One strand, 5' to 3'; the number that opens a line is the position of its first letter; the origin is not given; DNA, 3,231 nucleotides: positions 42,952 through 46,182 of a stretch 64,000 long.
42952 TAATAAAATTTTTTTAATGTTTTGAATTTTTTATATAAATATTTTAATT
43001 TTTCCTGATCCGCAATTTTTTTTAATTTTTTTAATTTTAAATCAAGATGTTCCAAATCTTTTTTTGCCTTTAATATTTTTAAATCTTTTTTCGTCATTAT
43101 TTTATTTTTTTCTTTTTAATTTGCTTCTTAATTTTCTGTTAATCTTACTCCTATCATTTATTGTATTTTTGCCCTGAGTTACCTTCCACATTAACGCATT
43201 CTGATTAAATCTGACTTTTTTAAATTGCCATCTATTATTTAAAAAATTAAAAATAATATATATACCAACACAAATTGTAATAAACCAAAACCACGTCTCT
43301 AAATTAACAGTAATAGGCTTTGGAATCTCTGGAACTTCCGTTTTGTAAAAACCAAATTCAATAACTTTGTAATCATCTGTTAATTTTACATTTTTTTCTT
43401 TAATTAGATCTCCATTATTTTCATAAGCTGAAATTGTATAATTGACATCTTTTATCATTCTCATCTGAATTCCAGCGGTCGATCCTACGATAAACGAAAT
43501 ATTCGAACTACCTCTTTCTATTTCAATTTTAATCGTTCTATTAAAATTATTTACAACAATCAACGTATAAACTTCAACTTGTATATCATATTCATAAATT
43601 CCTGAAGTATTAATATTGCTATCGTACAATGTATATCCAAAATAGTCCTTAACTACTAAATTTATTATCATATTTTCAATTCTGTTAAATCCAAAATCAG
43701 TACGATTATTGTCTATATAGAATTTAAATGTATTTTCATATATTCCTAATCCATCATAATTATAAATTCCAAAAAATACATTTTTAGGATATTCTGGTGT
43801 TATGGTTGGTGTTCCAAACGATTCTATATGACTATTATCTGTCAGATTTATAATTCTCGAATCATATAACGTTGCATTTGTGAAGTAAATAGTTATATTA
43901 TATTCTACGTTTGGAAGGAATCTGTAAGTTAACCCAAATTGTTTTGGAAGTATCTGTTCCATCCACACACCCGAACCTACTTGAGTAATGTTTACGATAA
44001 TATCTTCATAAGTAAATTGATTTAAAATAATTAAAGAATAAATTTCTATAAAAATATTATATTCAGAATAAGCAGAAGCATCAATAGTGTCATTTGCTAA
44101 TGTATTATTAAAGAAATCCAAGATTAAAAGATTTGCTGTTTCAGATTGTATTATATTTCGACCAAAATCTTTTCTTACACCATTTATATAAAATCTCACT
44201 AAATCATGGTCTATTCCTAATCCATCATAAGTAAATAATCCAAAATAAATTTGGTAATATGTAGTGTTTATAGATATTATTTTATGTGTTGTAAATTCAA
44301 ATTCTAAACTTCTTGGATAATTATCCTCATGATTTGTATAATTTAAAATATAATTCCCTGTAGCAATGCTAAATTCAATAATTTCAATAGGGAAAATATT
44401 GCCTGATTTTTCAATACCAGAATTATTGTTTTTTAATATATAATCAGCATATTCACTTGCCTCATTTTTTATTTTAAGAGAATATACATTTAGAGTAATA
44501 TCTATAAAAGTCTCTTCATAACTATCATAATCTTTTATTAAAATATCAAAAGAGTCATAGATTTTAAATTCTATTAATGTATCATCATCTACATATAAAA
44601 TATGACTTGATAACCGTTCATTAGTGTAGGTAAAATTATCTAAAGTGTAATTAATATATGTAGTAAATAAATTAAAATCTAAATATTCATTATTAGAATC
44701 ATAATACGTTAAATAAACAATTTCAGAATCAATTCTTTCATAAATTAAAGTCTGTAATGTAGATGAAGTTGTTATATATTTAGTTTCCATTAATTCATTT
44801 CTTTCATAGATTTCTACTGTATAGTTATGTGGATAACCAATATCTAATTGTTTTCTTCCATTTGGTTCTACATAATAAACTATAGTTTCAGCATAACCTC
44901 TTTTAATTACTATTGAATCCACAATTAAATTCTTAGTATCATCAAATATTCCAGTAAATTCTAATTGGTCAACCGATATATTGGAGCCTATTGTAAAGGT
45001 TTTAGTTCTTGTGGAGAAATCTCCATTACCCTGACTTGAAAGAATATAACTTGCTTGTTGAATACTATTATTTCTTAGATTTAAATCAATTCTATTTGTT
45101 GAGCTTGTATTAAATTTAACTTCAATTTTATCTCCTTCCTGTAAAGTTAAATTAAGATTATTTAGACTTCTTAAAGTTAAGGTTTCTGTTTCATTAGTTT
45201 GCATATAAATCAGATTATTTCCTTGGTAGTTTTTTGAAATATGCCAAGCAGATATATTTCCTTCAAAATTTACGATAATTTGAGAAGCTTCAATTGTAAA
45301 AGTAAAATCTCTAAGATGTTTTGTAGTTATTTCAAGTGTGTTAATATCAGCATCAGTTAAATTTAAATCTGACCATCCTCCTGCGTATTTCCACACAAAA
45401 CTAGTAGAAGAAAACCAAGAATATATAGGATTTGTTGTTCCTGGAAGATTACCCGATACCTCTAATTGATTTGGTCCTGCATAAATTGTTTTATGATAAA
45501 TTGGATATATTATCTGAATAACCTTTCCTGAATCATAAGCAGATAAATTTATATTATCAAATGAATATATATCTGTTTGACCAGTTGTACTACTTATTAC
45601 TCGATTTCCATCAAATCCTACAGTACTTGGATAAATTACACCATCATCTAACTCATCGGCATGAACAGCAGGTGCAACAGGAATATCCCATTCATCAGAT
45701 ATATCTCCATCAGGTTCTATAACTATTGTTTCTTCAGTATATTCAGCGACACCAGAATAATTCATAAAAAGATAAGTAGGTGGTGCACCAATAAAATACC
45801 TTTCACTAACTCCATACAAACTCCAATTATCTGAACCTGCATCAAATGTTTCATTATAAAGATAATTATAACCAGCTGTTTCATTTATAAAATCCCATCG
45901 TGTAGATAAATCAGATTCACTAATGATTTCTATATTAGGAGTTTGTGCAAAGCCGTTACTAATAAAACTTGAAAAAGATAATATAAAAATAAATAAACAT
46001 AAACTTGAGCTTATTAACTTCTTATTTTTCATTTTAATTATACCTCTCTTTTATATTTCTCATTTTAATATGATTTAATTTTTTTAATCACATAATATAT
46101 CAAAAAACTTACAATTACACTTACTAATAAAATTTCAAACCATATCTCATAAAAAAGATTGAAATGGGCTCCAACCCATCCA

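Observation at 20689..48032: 27-kb integrative element inserted in the pyrD-nop5 divergent promoter rather than a tRNA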

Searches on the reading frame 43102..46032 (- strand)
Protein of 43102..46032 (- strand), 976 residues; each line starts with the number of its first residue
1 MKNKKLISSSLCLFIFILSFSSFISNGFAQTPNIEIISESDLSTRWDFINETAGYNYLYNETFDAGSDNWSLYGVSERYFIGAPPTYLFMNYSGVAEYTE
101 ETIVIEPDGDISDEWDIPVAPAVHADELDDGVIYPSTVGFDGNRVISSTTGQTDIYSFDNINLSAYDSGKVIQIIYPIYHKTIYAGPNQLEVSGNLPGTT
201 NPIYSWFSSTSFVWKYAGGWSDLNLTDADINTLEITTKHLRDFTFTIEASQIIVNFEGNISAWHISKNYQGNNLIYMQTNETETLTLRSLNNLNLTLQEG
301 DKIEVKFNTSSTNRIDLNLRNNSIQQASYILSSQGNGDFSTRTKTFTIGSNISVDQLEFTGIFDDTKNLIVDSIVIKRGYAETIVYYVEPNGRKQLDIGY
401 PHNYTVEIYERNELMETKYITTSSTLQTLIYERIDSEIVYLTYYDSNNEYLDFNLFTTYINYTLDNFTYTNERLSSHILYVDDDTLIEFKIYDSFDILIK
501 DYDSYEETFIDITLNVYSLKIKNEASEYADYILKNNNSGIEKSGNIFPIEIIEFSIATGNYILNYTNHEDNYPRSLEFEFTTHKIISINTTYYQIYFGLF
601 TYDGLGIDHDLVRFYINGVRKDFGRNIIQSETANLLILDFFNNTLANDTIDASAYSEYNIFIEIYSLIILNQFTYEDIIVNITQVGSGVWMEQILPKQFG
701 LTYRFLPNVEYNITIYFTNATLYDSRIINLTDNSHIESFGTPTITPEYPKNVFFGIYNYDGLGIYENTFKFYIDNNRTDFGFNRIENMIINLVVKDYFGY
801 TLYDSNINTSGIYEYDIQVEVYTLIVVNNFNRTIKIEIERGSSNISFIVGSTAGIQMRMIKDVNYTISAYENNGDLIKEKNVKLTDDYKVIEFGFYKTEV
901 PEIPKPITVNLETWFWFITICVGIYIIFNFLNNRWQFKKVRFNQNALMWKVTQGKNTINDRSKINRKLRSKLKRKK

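Call 11: search_protein_families(library=pfam, proteins=[window:43102-46032:-], max_evalue=0.1)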
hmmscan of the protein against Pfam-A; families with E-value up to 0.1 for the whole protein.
window:43102-46032:- (976 aa): 1 family
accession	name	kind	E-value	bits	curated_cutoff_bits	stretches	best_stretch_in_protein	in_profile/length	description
PF19406.5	PKD_5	-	0.079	13.3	25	1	355-409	30-85/88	PKD-like domain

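Call 31: search_protein_families(library=phrogs, proteins=[window:43102-46032:-], max_evalue=0.05)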
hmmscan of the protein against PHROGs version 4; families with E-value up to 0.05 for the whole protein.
window:43102-46032:- (976 aa): 0 families

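Call 84: find_related_loci(query=window:43102-46032:-, collection=viral_contigs, flank=10000)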
Query window:43102-46032:- (976 aa) in viral_contigs; peptide patterns used: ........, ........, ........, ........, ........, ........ (x = any residue, [..] = any of these).
8 stretches matched a pattern, but none encodes a relative of the query by tblastn (E <= 1e-3).

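Call 108: search_protein_families(library=ncbifam, proteins=[window:43102-46032:-], max_evalue=0.01)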
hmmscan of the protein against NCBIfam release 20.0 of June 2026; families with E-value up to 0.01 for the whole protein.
window:43102-46032:- (976 aa): 0 families
